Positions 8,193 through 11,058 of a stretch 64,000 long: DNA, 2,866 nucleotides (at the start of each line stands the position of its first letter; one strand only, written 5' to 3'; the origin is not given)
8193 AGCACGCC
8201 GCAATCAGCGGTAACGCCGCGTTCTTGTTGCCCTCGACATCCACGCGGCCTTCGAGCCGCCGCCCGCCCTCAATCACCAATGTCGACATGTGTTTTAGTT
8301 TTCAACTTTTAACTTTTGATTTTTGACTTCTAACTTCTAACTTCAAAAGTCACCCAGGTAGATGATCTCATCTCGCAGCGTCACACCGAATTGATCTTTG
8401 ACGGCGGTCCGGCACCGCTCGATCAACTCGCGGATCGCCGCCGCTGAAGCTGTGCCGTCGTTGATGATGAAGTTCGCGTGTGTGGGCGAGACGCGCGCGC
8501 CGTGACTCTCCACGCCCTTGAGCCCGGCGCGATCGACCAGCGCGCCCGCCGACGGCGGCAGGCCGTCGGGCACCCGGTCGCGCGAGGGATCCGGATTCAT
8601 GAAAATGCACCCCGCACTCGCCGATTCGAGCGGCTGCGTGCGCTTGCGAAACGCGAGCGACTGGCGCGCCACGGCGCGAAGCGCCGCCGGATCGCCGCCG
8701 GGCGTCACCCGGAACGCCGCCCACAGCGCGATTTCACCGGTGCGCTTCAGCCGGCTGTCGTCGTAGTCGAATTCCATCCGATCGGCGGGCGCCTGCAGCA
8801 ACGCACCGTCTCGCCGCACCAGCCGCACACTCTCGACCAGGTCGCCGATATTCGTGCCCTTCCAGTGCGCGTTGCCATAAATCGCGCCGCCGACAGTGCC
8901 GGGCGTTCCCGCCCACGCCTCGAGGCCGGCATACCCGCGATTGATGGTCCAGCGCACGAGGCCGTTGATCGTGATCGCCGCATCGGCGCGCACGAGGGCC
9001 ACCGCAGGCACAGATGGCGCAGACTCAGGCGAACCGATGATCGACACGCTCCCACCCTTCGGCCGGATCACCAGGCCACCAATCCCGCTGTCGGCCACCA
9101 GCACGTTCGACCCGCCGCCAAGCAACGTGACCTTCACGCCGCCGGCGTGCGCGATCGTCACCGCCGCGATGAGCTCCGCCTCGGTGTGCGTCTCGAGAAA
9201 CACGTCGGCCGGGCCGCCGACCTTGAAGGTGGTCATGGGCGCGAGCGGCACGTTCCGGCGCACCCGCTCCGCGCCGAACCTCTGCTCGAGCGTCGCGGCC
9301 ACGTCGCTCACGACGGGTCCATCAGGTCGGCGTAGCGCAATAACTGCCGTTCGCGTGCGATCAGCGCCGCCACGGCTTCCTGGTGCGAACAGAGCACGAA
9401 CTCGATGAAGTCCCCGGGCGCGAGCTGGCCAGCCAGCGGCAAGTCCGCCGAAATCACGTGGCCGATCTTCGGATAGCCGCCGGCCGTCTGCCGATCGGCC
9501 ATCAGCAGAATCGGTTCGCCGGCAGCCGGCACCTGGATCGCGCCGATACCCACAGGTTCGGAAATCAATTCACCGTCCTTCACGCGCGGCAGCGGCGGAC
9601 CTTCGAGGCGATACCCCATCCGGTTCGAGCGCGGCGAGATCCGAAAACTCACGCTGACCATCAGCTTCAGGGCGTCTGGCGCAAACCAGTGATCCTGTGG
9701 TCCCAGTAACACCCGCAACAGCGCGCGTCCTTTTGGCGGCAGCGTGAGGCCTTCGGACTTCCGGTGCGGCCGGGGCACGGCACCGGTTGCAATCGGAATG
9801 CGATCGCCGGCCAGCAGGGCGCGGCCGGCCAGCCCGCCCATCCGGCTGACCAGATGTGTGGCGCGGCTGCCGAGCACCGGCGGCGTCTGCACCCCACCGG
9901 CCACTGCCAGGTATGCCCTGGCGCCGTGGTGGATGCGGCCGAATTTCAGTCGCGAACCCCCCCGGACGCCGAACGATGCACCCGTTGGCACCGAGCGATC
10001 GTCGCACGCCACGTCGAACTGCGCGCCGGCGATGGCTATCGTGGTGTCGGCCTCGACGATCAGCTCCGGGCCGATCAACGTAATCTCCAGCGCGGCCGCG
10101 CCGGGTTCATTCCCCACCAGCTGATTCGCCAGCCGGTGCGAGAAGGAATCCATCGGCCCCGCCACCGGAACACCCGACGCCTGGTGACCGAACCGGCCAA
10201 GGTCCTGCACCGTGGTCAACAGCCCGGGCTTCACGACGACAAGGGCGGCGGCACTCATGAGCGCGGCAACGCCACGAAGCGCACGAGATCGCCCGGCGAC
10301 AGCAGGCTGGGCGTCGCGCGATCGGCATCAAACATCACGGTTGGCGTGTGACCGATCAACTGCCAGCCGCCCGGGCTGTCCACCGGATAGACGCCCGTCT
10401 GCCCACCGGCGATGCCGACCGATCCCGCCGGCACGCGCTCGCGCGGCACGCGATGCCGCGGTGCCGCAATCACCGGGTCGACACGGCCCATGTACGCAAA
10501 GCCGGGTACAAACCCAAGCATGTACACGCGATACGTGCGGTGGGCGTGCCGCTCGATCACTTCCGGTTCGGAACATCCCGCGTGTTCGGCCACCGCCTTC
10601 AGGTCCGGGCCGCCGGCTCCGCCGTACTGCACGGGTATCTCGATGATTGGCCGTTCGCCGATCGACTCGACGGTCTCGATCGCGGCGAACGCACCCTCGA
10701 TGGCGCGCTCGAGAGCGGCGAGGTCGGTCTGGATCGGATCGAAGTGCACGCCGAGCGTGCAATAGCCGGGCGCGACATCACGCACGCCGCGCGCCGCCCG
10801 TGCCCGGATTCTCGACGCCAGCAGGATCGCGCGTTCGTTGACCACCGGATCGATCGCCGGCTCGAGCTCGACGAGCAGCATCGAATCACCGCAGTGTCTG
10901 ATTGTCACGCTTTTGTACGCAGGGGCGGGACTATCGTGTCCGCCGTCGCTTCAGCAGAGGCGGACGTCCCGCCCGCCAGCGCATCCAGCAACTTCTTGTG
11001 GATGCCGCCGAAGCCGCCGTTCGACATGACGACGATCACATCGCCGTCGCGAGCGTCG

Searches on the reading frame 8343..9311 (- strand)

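Call 54: search_protein_families(library=pfam, proteins=[window:8343-9311:-], max_evalue=0.00001)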
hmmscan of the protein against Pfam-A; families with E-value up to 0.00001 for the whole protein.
window:8343-9311:- (322 aa): 2 families
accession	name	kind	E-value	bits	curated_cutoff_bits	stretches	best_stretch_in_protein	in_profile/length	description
PF02873.21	MurB_C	-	6e-27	94.2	27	1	215-318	6-98/99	UDP-N-acetylenolpyruvoylglucosamine reductase, C-terminal domain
PF01565.28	FAD_binding_4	-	2.9e-15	56.6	26.4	1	36-172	2-136/139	FAD binding domain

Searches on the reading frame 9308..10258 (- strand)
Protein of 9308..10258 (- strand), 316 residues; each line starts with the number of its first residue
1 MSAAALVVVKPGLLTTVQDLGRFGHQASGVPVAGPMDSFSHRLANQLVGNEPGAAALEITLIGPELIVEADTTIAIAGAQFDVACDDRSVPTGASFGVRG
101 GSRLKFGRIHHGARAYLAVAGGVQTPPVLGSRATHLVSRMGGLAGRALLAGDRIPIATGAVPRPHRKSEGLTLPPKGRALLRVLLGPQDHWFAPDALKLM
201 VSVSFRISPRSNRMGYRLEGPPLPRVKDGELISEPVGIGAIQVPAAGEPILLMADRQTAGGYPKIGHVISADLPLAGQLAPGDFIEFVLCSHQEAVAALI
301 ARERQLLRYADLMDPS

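Call 54: search_protein_families(library=pfam, proteins=[window:9308-10258:-], max_evalue=0.00001)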
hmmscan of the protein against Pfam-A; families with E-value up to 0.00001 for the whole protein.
window:9308-10258:- (316 aa): 1 family
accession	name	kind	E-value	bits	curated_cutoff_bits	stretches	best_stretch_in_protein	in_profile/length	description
PF02626.20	CT_A_B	-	1.8e-93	313.4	25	1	29-288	2-260/261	Carboxyltransferase domain, subdomain A and B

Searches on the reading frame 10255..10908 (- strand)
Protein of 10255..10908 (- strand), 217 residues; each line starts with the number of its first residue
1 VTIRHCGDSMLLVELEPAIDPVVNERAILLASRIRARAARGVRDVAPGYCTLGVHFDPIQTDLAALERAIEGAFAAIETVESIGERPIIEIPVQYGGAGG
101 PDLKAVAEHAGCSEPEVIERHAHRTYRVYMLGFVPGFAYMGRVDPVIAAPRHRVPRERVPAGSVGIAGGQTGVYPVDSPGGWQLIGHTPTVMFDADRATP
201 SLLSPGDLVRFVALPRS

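Call 54: search_protein_families(library=pfam, proteins=[window:10255-10908:-], max_evalue=0.00001)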
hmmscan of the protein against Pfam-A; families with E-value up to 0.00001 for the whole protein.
window:10255-10908:- (217 aa): 1 family
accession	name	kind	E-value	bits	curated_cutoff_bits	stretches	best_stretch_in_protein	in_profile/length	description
PF02682.21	CT_C_D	-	4.8e-73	245.6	22.1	1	1-203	1-202/202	Carboxyltransferase domain, subdomain C and D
